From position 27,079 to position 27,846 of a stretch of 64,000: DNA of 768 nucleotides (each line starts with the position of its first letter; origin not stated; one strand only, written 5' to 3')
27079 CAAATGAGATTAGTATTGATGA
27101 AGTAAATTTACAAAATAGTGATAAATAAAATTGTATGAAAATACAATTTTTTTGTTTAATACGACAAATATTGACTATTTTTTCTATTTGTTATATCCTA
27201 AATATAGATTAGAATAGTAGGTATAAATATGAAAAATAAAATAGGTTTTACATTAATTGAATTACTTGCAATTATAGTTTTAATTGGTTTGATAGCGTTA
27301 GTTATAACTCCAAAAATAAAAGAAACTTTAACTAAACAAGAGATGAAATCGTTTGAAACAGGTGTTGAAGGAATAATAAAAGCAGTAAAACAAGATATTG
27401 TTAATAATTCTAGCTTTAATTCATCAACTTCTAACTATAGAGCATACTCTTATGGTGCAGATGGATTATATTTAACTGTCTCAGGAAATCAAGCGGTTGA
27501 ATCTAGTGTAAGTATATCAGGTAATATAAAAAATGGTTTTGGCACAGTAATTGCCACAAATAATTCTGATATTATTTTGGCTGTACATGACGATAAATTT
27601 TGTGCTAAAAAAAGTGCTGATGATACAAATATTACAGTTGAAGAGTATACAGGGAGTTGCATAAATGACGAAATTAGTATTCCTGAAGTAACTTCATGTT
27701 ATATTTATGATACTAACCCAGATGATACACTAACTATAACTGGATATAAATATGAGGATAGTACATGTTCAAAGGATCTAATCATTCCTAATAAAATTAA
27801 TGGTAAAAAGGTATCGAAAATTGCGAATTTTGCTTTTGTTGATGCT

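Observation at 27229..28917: Three prepilin-type proteins with near-identical class III signal, one fused to a BspA-like leucine-rich-repeat domain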

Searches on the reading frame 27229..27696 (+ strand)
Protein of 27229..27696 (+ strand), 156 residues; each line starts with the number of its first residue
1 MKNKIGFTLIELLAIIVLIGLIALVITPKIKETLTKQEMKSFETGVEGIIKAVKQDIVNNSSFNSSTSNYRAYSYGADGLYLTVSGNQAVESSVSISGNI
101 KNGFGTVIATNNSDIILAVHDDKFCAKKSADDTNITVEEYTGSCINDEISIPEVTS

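Call 47: predict_structure(alignment_id=A2)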
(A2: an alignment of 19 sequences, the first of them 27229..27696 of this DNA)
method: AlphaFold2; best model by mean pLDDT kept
length: 156 residues; sequences in the alignment: 19
mean_pLDDT: 83.3   pTM: 0.72
mean pLDDT of the five models: 83.3, 82.3, 80.4, 80.0, 78.9
residues with pLDDT >= 90: 60; 70-90: 73; 50-70: 18; < 50: 5
segments of 3 or more residues with pLDDT < 50: 153-156
pLDDT, mean of each block of 10 residues (from residue 1): 64 89 83 87 93 89 69 90 82 84 90 89 93 90 79 49
secondary structure, 60 per line:
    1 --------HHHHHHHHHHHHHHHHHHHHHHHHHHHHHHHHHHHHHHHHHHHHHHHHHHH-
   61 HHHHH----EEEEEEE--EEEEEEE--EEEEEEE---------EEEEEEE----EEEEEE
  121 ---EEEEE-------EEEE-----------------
elements in order: H9-59 H61-65 E70-76 E79-85 E88-94 E104-110 E115-120 E124-128 E136-139

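Call 50: fold_search(model_id=the predicted structure, library=pdb)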
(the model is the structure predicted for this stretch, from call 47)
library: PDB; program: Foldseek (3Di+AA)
matches with E <= 10: 382; with E <= 0.001: 0
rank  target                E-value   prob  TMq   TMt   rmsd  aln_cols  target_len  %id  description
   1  2v43_C                7.4e-02  0.21  0.18  0.12  14.6        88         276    8  Crystal structure of RseB: a sensor for periplasmic stress response in E. coli (released 2007-08-28)
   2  3l0w_A                1.2e-01  0.28  0.23  0.22   9.9       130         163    8  Structure of split monoubiquitinated PCNA with ubiquitin in position two (released 2010-03-23)
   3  2v43_A                1.2e-01  0.20  0.18  0.13  14.3        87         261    8  Crystal structure of RseB: a sensor for periplasmic stress response in E. coli (released 2007-08-28)
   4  2p4b_C                1.5e-01  0.18  0.19  0.13  14.6        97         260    8  Crystal structure of E.coli RseB (released 2007-05-22)
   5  6fcm_C                1.5e-01  0.16  0.19  0.13  11.3       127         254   12  Crystal structure of human PCNA (released 2019-01-30)
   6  5da7_A                1.7e-01  0.20  0.22  0.15  10.2       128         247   10  monomeric PCNA bound to a small protein inhibitor (released 2016-05-11)
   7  3p87_A                2.1e-01  0.15  0.20  0.15  10.4       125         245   10  Structure of human PCNA bound to RNASEH2B PIP box peptide (released 2011-02-02)
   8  9vgw_B                2.3e-01  0.14  0.20  0.15  10.9       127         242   14  Crystal structure of human PCNA in complex with REV1 PIP-box (released 2025-09-10)
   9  1vyj_A                2.8e-01  0.13  0.20  0.14  11.2       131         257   12  Structural and biochemical studies of human PCNA complexes provide the basis for association with CDK/cyclin and ratio (released 2005-01-13)
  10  6vvo_F                2.9e-01  0.16  0.22  0.15  10.0       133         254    9  Structure of the human clamp loader (Replication Factor C, RFC) bound to the sliding clamp (Proliferating Cell Nuclear (released 2020-02-26)
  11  6cbi_F                3.1e-01  0.12  0.20  0.14  11.1       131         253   13  PCNA in complex with inhibitor (released 2018-07-04)
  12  7o1f_F                3.3e-01  0.15  0.22  0.15  11.4       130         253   14  PCNA from Chaetomium thermophilum in complex with PolD4 PIP peptide (released 2022-04-13)
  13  3m4w_C                3.3e-01  0.11  0.17  0.12  15.0        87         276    8  Structural basis for the negative regulation of bacterial stress response by RseB (released 2010-05-05)
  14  6hvo_A                4.2e-01  0.10  0.19  0.13  11.4       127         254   12  Crystal structure of human PCNA in complex with three peptides of p12 subunit of human polymerase delta (released 2019-01-23)
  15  5ah4_B                4.4e-01  0.28  0.28  0.14   8.2       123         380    9  The sliding clamp of Mycobacterium smegmatis in complex with a natural product. (released 2015-06-03)
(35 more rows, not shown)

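Call 52: search_solved_structures(query=A2, max_evalue=1)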
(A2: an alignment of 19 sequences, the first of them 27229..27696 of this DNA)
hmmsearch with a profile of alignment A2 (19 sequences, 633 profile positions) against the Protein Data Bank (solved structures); distinct sequences matched with E-value up to 1: 107 (the best 60 are shown).
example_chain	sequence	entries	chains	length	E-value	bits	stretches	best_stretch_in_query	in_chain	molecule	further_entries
4h09_A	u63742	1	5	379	4.7e-50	174.2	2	402-603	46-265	Hypothetical leucine rich repeat protein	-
4fs7_A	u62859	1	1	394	2.5e-48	168.5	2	412-618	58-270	Uncharacterized protein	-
4gt6_A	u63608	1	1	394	4.4e-48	167.6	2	402-543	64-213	Cell surface protein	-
4fdw_A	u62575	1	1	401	1.1e-35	126.7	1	449-607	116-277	leucine rich hypothetical protein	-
4fd0_A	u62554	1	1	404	1.9e-34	122.6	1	318-541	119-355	Leucine rich hypothetical protein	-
4cp6_A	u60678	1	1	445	1.1e-33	120.1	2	412-613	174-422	CHOLINE BINDING PROTEIN PCPA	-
6nyr_A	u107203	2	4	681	2.2e-25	92.7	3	328-571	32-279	Crov588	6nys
2omu_A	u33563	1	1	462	1e-23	87.2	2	297-534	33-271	Internalin-A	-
2omt_A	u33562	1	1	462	1.1e-23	87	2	297-534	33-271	Internalin-A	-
2omx_A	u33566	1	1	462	3.5e-23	85.4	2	297-534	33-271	Internalin-A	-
2omz_A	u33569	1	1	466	3.5e-22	82.1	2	297-518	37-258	Internalin-A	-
1o6s_A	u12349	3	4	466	4.2e-22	81.8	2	297-518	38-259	INTERNALIN A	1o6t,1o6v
2omy_A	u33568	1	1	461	1.2e-21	80.3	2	297-508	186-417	Internalin-A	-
8h62_A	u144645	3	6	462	1.4e-21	80.1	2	297-518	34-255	Internalin A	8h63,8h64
5il7_A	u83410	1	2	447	2e-21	79.6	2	325-517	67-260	Rab family protein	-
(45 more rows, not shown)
